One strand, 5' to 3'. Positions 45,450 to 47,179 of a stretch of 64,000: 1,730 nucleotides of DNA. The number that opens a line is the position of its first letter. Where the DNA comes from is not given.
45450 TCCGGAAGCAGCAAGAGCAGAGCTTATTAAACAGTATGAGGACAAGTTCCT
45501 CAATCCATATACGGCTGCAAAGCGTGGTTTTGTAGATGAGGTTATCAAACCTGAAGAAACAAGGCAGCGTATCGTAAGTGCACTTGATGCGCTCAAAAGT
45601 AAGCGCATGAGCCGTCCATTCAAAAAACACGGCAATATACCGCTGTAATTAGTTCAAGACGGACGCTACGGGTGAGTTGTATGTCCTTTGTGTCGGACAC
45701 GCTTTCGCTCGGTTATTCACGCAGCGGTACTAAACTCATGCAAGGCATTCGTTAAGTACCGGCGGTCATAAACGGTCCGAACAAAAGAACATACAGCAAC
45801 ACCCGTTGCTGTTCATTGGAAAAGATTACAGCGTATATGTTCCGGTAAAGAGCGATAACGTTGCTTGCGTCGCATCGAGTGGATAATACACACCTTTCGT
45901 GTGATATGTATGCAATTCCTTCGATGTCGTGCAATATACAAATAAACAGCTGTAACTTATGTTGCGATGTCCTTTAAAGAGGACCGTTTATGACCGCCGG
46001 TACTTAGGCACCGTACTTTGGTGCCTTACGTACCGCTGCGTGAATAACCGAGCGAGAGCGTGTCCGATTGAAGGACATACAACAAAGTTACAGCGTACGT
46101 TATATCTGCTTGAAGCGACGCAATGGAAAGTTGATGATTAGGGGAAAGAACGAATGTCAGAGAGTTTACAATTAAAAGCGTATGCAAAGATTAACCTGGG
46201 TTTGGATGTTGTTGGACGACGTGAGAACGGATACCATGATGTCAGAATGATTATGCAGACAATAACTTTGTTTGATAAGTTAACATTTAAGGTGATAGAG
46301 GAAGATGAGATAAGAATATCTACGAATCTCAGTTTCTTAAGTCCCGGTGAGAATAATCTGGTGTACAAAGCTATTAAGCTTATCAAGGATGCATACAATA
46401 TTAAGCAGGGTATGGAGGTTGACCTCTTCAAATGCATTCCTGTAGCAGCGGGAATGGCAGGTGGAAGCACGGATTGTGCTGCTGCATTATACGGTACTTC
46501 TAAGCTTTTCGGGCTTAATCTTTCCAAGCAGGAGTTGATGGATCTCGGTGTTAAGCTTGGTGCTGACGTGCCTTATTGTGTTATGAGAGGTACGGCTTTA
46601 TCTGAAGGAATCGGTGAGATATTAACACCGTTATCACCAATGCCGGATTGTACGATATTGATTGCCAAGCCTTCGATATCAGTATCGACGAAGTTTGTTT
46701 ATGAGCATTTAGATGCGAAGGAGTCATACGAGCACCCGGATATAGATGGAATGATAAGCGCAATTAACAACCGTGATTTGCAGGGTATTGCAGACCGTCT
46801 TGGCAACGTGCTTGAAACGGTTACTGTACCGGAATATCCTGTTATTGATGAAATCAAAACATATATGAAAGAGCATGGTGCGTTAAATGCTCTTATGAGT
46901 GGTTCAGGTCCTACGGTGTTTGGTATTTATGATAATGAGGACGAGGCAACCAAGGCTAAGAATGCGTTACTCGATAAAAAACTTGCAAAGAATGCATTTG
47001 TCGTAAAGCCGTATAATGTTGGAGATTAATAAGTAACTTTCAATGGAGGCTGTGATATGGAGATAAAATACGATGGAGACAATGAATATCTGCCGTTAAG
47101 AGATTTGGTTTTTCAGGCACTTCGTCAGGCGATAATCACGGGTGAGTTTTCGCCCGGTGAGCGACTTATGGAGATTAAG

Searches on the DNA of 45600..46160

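Call 78: search_rna_families(source=window, start=45600, end=46160, threshold=evalue, max_evalue=10)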
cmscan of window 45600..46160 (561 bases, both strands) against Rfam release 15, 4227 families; matches with E-value up to 10: 2.
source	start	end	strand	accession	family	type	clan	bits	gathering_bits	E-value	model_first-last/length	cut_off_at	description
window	45786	45841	-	RF02430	SpF19_sRNA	Gene; sRNA;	-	19.9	60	0.67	1-99/99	no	Streptococcus sRNA SpF19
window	46072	46103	-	RF04292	mir-379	Gene; miRNA;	CL00149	14.9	56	2.8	17-48/64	no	mir-379 microRNA precursor family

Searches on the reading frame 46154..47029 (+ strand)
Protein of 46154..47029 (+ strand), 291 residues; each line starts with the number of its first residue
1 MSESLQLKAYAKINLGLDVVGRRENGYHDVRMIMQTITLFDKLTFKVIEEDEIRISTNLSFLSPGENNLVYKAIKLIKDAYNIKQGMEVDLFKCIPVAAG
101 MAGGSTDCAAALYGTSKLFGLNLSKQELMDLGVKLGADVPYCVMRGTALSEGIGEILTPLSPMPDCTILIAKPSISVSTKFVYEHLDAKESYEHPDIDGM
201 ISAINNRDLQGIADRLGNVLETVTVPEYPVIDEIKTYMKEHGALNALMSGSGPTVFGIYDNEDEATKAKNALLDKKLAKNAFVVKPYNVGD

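Call 54: find_homologous_proteins(query=window:46154-47029:+, max_evalue=1e-60)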
Query window:46154-47029:+ (291 aa): 7997 proteins with E <= 1e-60 among 8000 candidates; the best 120 are listed.
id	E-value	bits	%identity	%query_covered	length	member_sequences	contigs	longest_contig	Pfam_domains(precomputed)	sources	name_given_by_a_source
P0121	2.3e-188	642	100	100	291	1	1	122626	PF00288.33,PF08544.19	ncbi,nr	ncbi:MAG: 4-(cytidine 5'-diphospho)-2-C-methyl-D-erythritol kinase [Lachnospiraceae bacterium]|nr:4-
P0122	2.2e-187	639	99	100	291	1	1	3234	PF00288.33,PF08544.19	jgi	jgi:4-diphosphocytidyl-2-C-methyl-D-erythritol kinase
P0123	1.1e-181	620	96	100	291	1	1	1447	PF00288.33,PF08544.19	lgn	-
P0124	2.8e-181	619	96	100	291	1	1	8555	PF00288.33,PF08544.19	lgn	-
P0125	2.3e-179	613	95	100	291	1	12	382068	PF00288.33,PF08544.19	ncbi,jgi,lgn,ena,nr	ncbi:MAG: 4-(cytidine 5'-diphospho)-2-C-methyl-D-erythritol kinase [Lachnospiraceae bacterium]|jgi:4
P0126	3.9e-151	520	81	99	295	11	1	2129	PF00288.33,PF08544.19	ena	-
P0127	5.4e-150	516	80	98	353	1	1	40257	PF00288.33,PF08544.19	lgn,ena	-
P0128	1.8e-149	515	80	99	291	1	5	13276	PF00288.33,PF08544.19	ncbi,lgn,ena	-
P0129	2.5e-149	514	78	100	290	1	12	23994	PF00288.33,PF08544.19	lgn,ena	-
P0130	5.9e-149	513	78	100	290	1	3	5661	PF00288.33,PF08544.19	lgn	-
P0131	6.3e-149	513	79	99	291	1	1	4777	PF00288.33,PF08544.19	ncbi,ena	-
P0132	3.1e-148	510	78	99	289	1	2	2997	PF00288.33,PF08544.19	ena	-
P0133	3.5e-148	510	78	100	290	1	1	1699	PF00288.33,PF08544.19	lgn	-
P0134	5.8e-148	510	79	99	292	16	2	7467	PF00288.33,PF08544.19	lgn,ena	-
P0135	7.7e-148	509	78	100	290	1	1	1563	PF00288.33,PF08544.19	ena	-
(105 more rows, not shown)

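Call 55: find_encoding_contigs(protein=P0125, flank=1500, max_places=5)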
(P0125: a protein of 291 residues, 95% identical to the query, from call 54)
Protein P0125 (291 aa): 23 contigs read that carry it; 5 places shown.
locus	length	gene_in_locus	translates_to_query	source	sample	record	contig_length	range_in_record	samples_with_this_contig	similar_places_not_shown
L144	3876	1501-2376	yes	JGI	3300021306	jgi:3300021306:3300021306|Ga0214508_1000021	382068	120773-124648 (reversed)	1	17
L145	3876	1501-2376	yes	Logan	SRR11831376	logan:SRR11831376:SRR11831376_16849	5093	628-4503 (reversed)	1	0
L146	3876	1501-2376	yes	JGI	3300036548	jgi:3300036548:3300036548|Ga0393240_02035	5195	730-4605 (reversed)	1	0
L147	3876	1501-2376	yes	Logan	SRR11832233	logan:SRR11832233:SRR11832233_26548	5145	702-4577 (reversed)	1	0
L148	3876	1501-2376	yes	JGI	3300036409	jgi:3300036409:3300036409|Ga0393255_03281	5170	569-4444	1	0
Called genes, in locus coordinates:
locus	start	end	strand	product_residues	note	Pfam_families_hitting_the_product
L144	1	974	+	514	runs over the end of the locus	PF01039:Carboxyl_trans, PF03255:ACCA (weak)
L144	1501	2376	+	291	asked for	PF00288:GHMP_kinases_N, PF08544:GHMP_kinases_C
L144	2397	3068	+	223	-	PF00392:GntR, PF07729:FCD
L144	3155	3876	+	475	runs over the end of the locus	PF00990:GGDEF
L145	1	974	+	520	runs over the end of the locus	?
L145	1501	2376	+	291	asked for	PF00288:GHMP_kinases_N, PF08544:GHMP_kinases_C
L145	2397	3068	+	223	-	PF00392:GntR, PF07729:FCD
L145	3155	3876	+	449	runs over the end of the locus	?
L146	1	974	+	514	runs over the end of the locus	PF01039:Carboxyl_trans, PF03255:ACCA (weak)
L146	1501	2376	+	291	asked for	PF00288:GHMP_kinases_N, PF08544:GHMP_kinases_C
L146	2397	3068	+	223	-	PF00392:GntR, PF07729:FCD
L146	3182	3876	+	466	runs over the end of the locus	PF00990:GGDEF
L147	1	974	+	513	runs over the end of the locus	?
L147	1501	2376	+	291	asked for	PF00288:GHMP_kinases_N, PF08544:GHMP_kinases_C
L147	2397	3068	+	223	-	PF00392:GntR, PF07729:FCD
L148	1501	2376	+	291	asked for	PF00288:GHMP_kinases_N, PF08544:GHMP_kinases_C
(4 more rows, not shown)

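Call 56: find_encoding_contigs(protein=P0124, flank=1500, max_places=2)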
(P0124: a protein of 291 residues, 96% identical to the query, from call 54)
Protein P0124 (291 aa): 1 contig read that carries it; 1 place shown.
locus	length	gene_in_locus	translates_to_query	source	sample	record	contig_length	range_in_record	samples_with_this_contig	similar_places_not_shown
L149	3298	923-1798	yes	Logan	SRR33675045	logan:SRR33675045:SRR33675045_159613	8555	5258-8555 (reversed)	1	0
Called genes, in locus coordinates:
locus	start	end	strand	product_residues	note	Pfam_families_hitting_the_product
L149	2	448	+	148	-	?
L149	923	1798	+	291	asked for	PF00288:GHMP_kinases_N, PF08544:GHMP_kinases_C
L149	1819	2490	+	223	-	PF00392:GntR, PF07729:FCD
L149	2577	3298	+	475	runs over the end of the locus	PF00990:GGDEF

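Call 57: find_encoding_contigs(protein=P0128, flank=1500, max_places=3)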
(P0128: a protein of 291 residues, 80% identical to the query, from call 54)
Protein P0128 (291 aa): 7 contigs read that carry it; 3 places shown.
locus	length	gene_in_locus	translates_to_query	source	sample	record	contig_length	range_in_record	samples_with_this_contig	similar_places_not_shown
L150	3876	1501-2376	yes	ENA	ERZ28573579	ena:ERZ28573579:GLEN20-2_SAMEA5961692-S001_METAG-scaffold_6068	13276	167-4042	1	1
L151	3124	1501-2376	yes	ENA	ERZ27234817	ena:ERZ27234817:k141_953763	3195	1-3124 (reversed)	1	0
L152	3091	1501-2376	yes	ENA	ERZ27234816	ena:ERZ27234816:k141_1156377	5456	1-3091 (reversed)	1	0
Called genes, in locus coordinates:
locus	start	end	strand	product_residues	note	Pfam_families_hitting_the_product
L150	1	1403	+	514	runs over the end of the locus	PF01039:Carboxyl_trans, PF03255:ACCA (weak)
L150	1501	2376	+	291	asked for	PF00288:GHMP_kinases_N, PF08544:GHMP_kinases_C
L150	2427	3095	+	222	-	PF00392:GntR, PF07729:FCD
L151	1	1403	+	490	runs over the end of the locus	?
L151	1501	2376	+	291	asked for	PF00288:GHMP_kinases_N, PF08544:GHMP_kinases_C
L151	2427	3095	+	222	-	PF00392:GntR, PF07729:FCD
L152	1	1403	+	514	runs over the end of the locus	PF01039:Carboxyl_trans, PF03255:ACCA (weak)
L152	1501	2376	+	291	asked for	PF00288:GHMP_kinases_N, PF08544:GHMP_kinases_C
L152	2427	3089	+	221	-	?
